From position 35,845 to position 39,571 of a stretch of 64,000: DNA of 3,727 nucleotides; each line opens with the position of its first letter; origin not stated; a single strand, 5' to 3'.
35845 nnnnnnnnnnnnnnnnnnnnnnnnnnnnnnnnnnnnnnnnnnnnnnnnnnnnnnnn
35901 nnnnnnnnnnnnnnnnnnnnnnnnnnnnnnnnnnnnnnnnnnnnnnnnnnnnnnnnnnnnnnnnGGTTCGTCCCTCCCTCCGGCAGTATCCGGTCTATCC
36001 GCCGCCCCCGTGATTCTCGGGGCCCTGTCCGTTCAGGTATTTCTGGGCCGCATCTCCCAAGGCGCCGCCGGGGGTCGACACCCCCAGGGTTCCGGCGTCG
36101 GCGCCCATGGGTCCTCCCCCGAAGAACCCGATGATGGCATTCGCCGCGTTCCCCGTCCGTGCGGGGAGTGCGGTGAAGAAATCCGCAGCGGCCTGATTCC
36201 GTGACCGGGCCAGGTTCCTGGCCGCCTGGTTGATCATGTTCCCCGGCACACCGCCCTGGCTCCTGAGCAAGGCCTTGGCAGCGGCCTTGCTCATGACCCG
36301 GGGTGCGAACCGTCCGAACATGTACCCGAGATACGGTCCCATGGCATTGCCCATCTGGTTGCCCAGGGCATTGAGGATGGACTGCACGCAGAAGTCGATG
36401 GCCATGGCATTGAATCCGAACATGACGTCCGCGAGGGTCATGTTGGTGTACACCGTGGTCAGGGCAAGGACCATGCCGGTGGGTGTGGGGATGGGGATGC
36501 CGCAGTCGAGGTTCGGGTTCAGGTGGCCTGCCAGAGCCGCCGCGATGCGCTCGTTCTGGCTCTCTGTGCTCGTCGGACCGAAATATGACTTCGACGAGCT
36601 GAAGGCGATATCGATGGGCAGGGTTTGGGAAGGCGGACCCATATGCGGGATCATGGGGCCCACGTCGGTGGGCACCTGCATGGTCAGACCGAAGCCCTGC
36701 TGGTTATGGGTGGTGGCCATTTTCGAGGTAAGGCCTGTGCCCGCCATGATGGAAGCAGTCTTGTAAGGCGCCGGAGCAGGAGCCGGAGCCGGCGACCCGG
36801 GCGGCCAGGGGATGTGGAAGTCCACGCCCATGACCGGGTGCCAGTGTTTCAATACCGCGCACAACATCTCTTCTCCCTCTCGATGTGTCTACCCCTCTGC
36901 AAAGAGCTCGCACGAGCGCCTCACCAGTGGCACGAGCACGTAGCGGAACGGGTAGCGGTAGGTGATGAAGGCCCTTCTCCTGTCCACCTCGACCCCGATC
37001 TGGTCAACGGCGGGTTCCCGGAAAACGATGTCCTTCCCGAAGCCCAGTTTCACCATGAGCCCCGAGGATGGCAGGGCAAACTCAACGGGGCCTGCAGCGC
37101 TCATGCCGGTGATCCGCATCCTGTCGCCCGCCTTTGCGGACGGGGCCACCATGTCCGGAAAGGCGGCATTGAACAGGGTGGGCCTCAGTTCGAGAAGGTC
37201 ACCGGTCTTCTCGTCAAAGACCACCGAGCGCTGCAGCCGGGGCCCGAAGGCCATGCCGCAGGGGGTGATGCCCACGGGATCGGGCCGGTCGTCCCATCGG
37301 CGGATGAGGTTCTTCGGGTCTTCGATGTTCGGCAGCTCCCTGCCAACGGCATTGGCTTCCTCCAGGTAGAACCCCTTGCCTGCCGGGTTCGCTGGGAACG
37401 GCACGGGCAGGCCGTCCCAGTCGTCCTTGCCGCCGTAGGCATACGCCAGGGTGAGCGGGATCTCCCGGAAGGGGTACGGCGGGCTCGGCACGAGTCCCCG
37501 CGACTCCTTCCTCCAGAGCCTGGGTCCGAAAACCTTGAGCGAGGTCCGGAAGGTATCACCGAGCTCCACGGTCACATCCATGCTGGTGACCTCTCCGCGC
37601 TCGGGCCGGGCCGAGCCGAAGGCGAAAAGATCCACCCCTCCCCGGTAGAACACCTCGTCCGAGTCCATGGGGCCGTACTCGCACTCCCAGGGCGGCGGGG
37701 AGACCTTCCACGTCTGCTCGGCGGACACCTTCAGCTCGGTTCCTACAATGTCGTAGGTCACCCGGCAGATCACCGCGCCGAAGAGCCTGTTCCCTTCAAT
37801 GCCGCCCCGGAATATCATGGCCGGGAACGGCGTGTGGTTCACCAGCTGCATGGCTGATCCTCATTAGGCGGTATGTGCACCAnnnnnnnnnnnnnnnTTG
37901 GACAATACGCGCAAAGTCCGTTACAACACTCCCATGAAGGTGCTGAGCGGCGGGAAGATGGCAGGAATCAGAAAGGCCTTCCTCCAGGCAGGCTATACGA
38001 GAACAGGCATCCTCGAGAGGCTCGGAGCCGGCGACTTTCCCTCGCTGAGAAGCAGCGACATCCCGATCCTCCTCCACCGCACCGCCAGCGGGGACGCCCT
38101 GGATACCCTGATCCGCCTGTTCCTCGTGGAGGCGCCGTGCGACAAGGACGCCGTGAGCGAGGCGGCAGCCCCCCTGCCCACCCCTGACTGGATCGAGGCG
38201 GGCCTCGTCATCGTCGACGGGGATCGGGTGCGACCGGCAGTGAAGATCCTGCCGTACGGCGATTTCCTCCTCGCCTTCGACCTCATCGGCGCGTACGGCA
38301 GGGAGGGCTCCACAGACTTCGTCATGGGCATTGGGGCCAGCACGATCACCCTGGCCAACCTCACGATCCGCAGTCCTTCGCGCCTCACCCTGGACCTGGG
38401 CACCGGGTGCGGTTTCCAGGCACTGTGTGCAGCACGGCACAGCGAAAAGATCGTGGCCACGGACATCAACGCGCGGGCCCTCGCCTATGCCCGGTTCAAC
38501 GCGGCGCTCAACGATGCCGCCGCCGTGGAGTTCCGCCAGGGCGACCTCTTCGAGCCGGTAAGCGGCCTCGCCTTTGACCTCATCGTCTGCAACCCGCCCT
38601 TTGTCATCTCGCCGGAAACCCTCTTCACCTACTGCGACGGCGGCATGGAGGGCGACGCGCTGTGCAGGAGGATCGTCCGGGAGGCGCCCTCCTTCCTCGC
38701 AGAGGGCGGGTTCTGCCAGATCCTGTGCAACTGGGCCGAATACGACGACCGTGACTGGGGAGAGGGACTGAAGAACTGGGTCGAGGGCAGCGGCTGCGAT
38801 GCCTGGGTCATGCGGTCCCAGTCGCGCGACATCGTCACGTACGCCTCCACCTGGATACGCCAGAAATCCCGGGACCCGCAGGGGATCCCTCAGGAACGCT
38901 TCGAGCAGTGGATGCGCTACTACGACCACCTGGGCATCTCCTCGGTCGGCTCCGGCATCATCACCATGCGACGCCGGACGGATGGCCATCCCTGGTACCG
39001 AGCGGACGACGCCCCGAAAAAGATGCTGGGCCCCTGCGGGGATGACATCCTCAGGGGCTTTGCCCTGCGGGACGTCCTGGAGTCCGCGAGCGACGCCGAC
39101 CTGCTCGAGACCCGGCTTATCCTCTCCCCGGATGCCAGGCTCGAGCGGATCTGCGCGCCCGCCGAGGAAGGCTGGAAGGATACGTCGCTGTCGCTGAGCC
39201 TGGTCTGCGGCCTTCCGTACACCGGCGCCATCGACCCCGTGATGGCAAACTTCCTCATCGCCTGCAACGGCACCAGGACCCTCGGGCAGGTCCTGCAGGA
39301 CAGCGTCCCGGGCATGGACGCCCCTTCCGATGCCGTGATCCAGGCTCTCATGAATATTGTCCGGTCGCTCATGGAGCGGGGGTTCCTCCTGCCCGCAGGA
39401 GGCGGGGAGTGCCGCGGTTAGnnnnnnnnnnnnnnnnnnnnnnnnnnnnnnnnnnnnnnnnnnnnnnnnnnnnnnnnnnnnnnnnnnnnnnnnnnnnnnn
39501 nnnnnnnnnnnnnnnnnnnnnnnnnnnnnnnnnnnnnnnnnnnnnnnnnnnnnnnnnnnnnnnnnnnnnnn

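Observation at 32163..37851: Atypically ordered VgrG module: DUF2169 - Gly-zipper effector candidate - DUF2169 - VgrG - orphan beta-helix protein, with no obvious immunity gene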

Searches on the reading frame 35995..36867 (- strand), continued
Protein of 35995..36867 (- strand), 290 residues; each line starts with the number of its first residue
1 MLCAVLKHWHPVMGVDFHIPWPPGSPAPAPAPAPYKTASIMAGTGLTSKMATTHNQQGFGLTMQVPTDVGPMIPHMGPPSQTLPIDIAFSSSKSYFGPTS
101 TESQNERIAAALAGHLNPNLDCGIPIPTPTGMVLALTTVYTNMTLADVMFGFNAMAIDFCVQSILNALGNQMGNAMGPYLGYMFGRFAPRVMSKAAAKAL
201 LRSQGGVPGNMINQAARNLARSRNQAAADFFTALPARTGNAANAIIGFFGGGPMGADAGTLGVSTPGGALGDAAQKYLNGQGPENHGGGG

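Call 62: find_related_loci(query=A2, collection=genome_contigs, flank=8000)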
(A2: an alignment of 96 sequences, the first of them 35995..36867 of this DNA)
Query A2 (290 aa) in genome_contigs; peptide patterns used: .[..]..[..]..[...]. (x = any residue, [..] = any of these).
59 stretches matched a pattern; 12 encode a relative of the query (tblastn E <= 1e-3); 12 distinct loci.
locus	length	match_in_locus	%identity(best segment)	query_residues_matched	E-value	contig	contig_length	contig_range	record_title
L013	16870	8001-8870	96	1-290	0e+0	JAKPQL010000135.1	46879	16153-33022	MAG: Deltaproteobacteria bacterium isolate JPNA_maxbin.196 k141_1274135, whole genome shotgun sequence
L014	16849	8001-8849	69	1-286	2e-105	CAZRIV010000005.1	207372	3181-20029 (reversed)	MAG TPA_asm: uncultured Bacteriovoracaceae bacterium isolate binchicken_co204_164 genome assembly, contig: NODE_37_lengt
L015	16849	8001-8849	68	1-286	1e-104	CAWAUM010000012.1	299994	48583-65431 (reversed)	MAG: uncultured delta proteobacterium isolate MFD03899.bin.1.184 genome assembly, contig: contig_7, whole genome shotgun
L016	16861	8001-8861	68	2-288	3e-125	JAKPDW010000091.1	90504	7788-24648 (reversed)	MAG: Deltaproteobacteria bacterium isolate JPMR_maxbin.080 k141_262991, whole genome shotgun sequence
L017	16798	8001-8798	48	2-262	1e-64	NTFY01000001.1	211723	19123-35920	Rhodopirellula sp. SM50 Rhodopilula_apulia_SM50_contig_1, whole genome shotgun sequence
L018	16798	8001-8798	48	2-262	1e-64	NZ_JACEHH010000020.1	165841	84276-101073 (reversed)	Stieleria mannarensis strain JC639 20, whole genome shotgun sequence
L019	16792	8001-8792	49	4-262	1e-64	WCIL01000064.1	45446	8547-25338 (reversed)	MAG: Phycisphaera sp. RhM NODE_461_length_45447_cov_6.290755, whole genome shotgun sequence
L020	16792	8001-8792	49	4-262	2e-64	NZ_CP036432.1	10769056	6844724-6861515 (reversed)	Stieleria magnilauensis strain TBK1r chromosome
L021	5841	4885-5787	44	2-286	5e-63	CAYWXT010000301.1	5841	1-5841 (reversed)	MAG TPA_asm: uncultured Pirellulaceae bacterium isolate SRP284430_co1_210 genome assembly, contig: NODE_12077_length_584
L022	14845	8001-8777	42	5-281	5e-58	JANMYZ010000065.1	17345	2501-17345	MAG: Planctomycetota bacterium isolate OTE_8_metabat_13 OTE_8_k141_1821877, whole genome shotgun sequence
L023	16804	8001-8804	41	5-288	3e-51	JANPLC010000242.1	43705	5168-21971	MAG: Planctomycetota bacterium isolate VAR_61_metabat_110 VAR_61_k141_2529924, whole genome shotgun sequence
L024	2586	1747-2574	40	1-276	5e-44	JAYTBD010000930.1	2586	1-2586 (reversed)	MAG: Fimbriiglobus sp. isolate GFS_14120 GFS_14120_929, whole genome shotgun sequence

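Call 93: search_protein_families(library=pfam, proteins=[L001:12270-14309:+, L004:12349-13254:+], max_evalue=1)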
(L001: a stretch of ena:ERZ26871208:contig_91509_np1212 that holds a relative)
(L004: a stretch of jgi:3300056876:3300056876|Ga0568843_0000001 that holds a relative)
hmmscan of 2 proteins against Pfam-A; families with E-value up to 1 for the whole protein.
L001:12270-14309:+ (679 aa): 0 families

L004:12349-13254:+ (301 aa): 0 families

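Call 101: search_protein_families(library=phrogs, proteins=[window:35995-36867:-], max_evalue=1)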
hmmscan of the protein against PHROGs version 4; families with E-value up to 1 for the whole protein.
window:35995-36867:- (290 aa): 0 families

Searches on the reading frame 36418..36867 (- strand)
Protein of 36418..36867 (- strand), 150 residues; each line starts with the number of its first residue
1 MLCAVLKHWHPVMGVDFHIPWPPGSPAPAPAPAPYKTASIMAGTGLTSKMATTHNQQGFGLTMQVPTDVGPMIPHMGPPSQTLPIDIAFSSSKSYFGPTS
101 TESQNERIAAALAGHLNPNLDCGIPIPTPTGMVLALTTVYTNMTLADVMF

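Call 64: predict_structure(alignment_id=A5)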
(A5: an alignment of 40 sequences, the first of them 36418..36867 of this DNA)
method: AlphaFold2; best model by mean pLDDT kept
length: 150 residues; sequences in the alignment: 40
mean_pLDDT: 83.7   pTM: 0.75
mean pLDDT of the five models: 83.7, 81.1, 79.3, 78.6, 68.1
residues with pLDDT >= 90: 31; 70-90: 103; 50-70: 16; < 50: 0
segments of 3 or more residues with pLDDT < 50: none
pLDDT, mean of each block of 10 residues (from residue 1): 90 88 67 88 75 77 86 88 87 82 90 87 74 90 88
secondary structure, 60 per line:
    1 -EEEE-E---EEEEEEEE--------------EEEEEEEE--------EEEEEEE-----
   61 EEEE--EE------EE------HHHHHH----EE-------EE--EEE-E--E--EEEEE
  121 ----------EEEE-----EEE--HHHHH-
elements in order: E2-5 E11-18 E33-40 E49-55 E61-64 H83-88 E106-108 E116-120 E131-134 E140-142 H145-149
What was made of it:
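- On PAAR-like fold (cone on the VgrG tip): The N-terminal model is confident (pLDDT 83.7; call 64).
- The AlphaFold2 model of the domain is confident (call 64).
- Tried and rejected: Restricting the job to residues 1-150 with 40 sequences worked (call 64).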

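Call 68: fold_search(model_id=the predicted structure, library=pdb)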
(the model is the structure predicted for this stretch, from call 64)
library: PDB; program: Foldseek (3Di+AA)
matches with E <= 10: 69; with E <= 0.001: 0
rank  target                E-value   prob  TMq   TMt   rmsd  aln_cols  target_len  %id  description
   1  8pk5_A                9.4e-01  0.08  0.22  0.09  13.7       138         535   13  INTS13-INTS14 complex with ZNF609 (released 2024-07-03)
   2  7x81_A                1.2e+00  0.03  0.14  0.15  17.2       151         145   10  The crystal structure of PloI4-C16M/D46A/I137V in complex with exo-2+2 adduct (released 2023-02-08)
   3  9lh4                  1.2e+00  0.01  0.12  0.08  18.0       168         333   10  Crystal structure of the cyclophilin 37 from Arabidopsis thaliana (released 2025-12-24)
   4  7x80_B                1.6e+00  0.02  0.14  0.14  13.2       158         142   11  The crystal structure of PloI4-C16M/D46A/I137V (released 2023-02-08)
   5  7x86_A                1.9e+00  0.01  0.11  0.11  17.2       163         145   10  The crystal structure of PloI4-F124L in complex with endo-4+2 adduct (released 2023-02-08)
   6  8zdj_M                2.0e+00  0.02  0.12  0.15  15.7       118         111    8  Cryo-EM structure of Mycobacteriophage Douge genome-packed connector (gp5, gp9, gp10, gp12 and gp13) (released 2025-06-25)
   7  2ge4_MODEL_1_A        2.0e+00  0.02  0.16  0.14  16.9       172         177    8  High-resolution solution structure of outer membrane protein A transmembrane domain (released 2006-04-11)
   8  7x7z_A                2.2e+00  0.02  0.14  0.14  16.9       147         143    8  The crystal structure of 2+2/4+2 cyclase PloI4 (released 2023-02-08)
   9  7x80_A                2.4e+00  0.02  0.15  0.15  17.4       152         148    9  The crystal structure of PloI4-C16M/D46A/I137V (released 2023-02-08)
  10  2j92_A                2.8e+00  0.02  0.16  0.14  12.9       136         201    7  3C PROTEASE FROM TYPE A10(61) FOOT-AND-MOUTH DISEASE VIRUS - Crystal packing mutant (K51Q) (released 2006-12-21)
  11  7x86_B                2.8e+00  0.02  0.17  0.17  13.0       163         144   10  The crystal structure of PloI4-F124L in complex with endo-4+2 adduct (released 2023-02-08)
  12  7x86_C                2.8e+00  0.02  0.14  0.15  17.4       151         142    9  The crystal structure of PloI4-F124L in complex with endo-4+2 adduct (released 2023-02-08)
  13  8yun_B                3.0e+00  0.01  0.13  0.13  13.9       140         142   10  The crystal structure of HNBP001-HCP (released 2025-07-02)
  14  4v8m_AS               3.3e+00  0.02  0.13  0.13  15.0       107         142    7  High-resolution cryo-electron microscopy structure of the Trypanosoma brucei ribosome (released 2014-07-09)
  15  2gtl_N                3.5e+00  0.04  0.26  0.20  11.8       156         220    9  Lumbricus Erythrocruorin at 3.5A resolution (released 2006-07-18)
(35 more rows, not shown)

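Call 74: fold_search(model_id=the predicted structure, library=viral)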
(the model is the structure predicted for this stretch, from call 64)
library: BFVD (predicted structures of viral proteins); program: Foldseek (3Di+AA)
matches with E <= 10: 92; with E <= 0.001: 0
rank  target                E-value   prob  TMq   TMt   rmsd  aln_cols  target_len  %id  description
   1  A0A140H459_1          5.7e-01  0.10  0.20  0.05  13.6       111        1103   12  RNA1 polyprotein [Squash chlorotic leaf spot virus]
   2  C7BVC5                1.0e+00  0.23  0.35  0.40  13.0       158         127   13  Helicase [Synechococcus phage S-RSM4]
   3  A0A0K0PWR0            1.0e+00  0.02  0.13  0.14  15.4       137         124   12  Uncharacterized protein [Roseobacter phage RDJL Phi 2]
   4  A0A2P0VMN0            1.4e+00  0.09  0.27  0.19   8.2       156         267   13  Uncharacterized protein [Tetraselmis virus 1]
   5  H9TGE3                1.6e+00  0.04  0.18  0.13  15.3       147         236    5  Putative polyprotein (Fragment) [Tomato torrado virus]
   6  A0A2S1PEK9            1.6e+00  0.03  0.17  0.17  17.1       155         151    8  Uncharacterized protein [Aeromonas phage 50AhydR13PP]
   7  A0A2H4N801            1.7e+00  0.41  0.37  0.58   4.9       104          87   12  (no name in the UniProt tables at hand)
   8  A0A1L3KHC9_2          1.9e+00  0.05  0.20  0.04  12.3       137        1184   10  (no name in the UniProt tables at hand)
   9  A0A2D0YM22            2.1e+00  0.02  0.17  0.17  14.6       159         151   10  Uncharacterized protein [Vibrio phage JSF10]
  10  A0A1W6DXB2            2.4e+00  0.01  0.13  0.14  18.4       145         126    7  Uncharacterized protein [Sphingobium phage Lacusarx]
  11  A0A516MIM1            2.6e+00  0.01  0.14  0.10  16.6       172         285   12  (no name in the UniProt tables at hand)
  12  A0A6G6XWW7            2.8e+00  0.09  0.29  0.41  10.7       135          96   10  (no name in the UniProt tables at hand)
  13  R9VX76                2.8e+00  0.02  0.16  0.19  11.7       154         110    7  Uncharacterized protein [Serratia phage Eta]
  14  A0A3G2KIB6            3.1e+00  0.02  0.14  0.08  13.6       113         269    8  Uncharacterized protein [Arthrobacter phage Peas]
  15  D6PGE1                3.1e+00  0.01  0.14  0.12  13.0       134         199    8  (no name in the UniProt tables at hand)
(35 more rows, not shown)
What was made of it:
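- Tried and rejected: Foldseek against PDB and BFVD found nothing significant (calls 68, 74).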

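Call 101: search_protein_families(library=phrogs, proteins=[window:36418-36867:-], max_evalue=1)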
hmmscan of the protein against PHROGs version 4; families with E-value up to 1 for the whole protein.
window:36418-36867:- (150 aa): 0 families

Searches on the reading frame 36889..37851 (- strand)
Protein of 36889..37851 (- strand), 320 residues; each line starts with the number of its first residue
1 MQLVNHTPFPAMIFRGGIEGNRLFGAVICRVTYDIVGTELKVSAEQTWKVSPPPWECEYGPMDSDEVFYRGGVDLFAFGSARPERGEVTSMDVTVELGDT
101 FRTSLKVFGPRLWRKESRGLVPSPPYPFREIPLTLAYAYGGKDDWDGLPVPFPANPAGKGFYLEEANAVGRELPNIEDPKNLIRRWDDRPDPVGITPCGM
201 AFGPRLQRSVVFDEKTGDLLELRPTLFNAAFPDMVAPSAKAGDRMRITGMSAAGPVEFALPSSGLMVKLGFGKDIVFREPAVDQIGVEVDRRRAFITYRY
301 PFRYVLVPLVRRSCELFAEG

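Call 4: search_protein_families(library=pfam, proteins=[window:36889-37851:-], max_evalue=0.01)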
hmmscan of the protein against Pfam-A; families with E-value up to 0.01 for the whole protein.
window:36889-37851:- (320 aa): 1 family
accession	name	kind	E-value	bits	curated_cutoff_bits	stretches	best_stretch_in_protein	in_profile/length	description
PF09937.14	DUF2169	-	2.9e-52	178.3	25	1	26-299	7-294/294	Uncharacterized protein conserved in bacteria (DUF2169)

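Call 7: search_protein_families(library=ncbifam, proteins=[window:36889-37851:-], max_evalue=0.1)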
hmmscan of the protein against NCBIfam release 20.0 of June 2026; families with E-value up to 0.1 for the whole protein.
window:36889-37851:- (320 aa): 0 families

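Call 87: search_solved_structures(query=window:36889-37851:-, max_evalue=0.01, show_alignments=1)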
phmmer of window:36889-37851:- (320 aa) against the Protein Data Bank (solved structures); distinct sequences matched with E-value up to 0.01: 1.
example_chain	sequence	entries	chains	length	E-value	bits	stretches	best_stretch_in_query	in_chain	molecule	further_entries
8vth_A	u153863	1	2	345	0.00097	21.5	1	67-302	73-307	DUF2169 domain-containing protein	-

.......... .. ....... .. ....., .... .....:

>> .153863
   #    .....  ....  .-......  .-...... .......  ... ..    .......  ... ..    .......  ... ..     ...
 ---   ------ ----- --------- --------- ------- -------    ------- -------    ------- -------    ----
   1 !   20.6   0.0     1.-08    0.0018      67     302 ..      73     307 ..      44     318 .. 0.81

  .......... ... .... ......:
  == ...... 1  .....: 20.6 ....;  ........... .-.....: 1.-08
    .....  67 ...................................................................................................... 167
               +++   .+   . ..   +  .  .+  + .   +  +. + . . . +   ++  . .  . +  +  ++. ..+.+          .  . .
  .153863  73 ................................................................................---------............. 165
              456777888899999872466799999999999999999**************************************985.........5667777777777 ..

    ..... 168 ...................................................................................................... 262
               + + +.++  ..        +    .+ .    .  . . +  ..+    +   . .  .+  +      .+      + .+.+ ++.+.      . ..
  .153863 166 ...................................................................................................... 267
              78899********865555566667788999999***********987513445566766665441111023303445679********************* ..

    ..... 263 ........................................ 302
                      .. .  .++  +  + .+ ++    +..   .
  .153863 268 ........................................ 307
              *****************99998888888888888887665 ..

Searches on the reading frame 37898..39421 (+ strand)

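Call 8: search_protein_families(library=pfam, proteins=[window:37898-39421:+], max_evalue=10)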
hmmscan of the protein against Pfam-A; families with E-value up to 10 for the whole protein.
window:37898-39421:+ (507 aa): 17 families
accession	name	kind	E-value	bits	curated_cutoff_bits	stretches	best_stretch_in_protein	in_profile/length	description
PF05175.20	MTS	-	8.6e-17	61.7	23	1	148-278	20-141/170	Methyltransferase small domain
PF23186.1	DUF7059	-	2.1e-14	53.9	27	1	30-113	1-84/85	Domain of unknown function (DUF7059)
PF25004.1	DUF7782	-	1.2e-12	48.6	27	1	394-499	10-120/120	Domain of unknown function (DUF7782)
PF13847.12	Methyltransf_31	-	6.7e-11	42.5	27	1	164-273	7-107/145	Methyltransferase domain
PF13649.12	Methyltransf_25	-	9.4e-08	33.1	27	1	165-233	2-73/97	Methyltransferase domain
PF08241.18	Methyltransf_11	-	1e-06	29.7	21.2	1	165-232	1-67/95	Methyltransferase domain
PF06325.19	PrmA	-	3.3e-06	27.2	22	1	161-232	162-233/296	Ribosomal protein L11 methyltransferase (PrmA)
PF08242.18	Methyltransf_12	-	8.7e-06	26.8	30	1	165-232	1-72/98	Methyltransferase domain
PF01170.24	UPF0020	-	0.0039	17.3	22.3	1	179-238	73-134/197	RMKL-like, methyltransferase domain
PF09445.16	Methyltransf_15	-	0.0059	16.6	22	1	163-234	3-80/165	RNA cap guanine-N2 methyltransferase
PF05971.18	Methyltransf_10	-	0.017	14.9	23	1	161-238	103-190/299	RNA methyltransferase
PF02475.24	TRM5-TYW2_MTfase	-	0.047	14.1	28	1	163-209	39-87/164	TRM5/TYW2 methyltransferase domain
PF10672.15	Methyltrans_SAM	-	0.072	12.8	27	1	169-273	133-234/286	S-adenosylmethionine-dependent methyltransferase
PF18494.6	Pullulanase_Ins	-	0.09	13.7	27.4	1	452-490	33-70/74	Pullulanase Ins domain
PF10294.15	Methyltransf_16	-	0.19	11.9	21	1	164-207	50-94/174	Lysine methyltransferase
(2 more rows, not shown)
